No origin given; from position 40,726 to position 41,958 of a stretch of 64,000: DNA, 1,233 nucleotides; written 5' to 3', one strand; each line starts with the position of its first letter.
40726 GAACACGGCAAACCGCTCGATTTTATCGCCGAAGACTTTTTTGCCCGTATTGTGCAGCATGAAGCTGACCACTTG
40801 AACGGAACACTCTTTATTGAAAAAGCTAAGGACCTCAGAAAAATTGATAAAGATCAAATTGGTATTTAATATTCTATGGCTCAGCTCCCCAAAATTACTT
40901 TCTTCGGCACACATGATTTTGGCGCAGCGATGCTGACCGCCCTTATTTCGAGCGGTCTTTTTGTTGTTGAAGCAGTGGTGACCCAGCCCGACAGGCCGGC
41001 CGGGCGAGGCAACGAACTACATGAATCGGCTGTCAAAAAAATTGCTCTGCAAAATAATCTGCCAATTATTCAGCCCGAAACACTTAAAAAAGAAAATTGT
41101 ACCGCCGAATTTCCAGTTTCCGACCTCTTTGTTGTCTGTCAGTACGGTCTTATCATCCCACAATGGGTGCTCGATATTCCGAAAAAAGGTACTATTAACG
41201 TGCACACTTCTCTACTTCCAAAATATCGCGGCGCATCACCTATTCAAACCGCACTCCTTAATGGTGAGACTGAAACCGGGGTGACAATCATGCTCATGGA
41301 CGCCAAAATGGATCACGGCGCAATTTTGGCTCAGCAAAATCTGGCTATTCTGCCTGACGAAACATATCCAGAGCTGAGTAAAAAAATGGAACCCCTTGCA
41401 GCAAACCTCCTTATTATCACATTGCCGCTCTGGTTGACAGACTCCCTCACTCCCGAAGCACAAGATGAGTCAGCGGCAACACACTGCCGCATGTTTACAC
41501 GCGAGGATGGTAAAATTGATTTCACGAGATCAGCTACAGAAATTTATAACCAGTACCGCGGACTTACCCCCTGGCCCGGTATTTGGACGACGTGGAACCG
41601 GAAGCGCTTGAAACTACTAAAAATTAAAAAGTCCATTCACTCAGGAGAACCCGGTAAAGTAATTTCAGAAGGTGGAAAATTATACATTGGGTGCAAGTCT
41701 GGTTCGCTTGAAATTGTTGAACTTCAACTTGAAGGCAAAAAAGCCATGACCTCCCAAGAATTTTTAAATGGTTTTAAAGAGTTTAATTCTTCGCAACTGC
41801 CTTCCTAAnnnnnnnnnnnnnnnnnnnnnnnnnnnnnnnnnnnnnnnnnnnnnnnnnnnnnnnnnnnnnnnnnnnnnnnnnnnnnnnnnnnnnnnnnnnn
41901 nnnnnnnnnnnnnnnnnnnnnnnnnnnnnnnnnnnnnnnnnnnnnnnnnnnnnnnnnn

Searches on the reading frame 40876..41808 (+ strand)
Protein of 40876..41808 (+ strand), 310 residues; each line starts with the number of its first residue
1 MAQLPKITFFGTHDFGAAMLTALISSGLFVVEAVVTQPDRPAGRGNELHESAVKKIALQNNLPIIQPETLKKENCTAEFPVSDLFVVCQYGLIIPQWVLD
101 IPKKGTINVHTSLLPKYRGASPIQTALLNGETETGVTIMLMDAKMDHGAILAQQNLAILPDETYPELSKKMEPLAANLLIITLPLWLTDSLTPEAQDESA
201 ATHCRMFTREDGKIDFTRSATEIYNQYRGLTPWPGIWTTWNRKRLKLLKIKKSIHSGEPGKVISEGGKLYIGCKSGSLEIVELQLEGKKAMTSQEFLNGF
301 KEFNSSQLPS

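Call 32: search_protein_families(library=pfam, proteins=[window:40876-41808:+], max_evalue=0.001)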
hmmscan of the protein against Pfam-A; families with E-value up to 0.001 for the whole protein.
window:40876-41808:+ (310 aa): 2 families
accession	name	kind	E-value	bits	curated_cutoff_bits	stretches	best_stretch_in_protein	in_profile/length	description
PF00551.24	Formyl_trans_N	-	2.3e-38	132.2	26.1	1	6-180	2-178/181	Formyl transferase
PF02911.23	Formyl_trans_C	-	1.6e-28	99.2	21.1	1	208-300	3-99/100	Formyl transferase, C-terminal domain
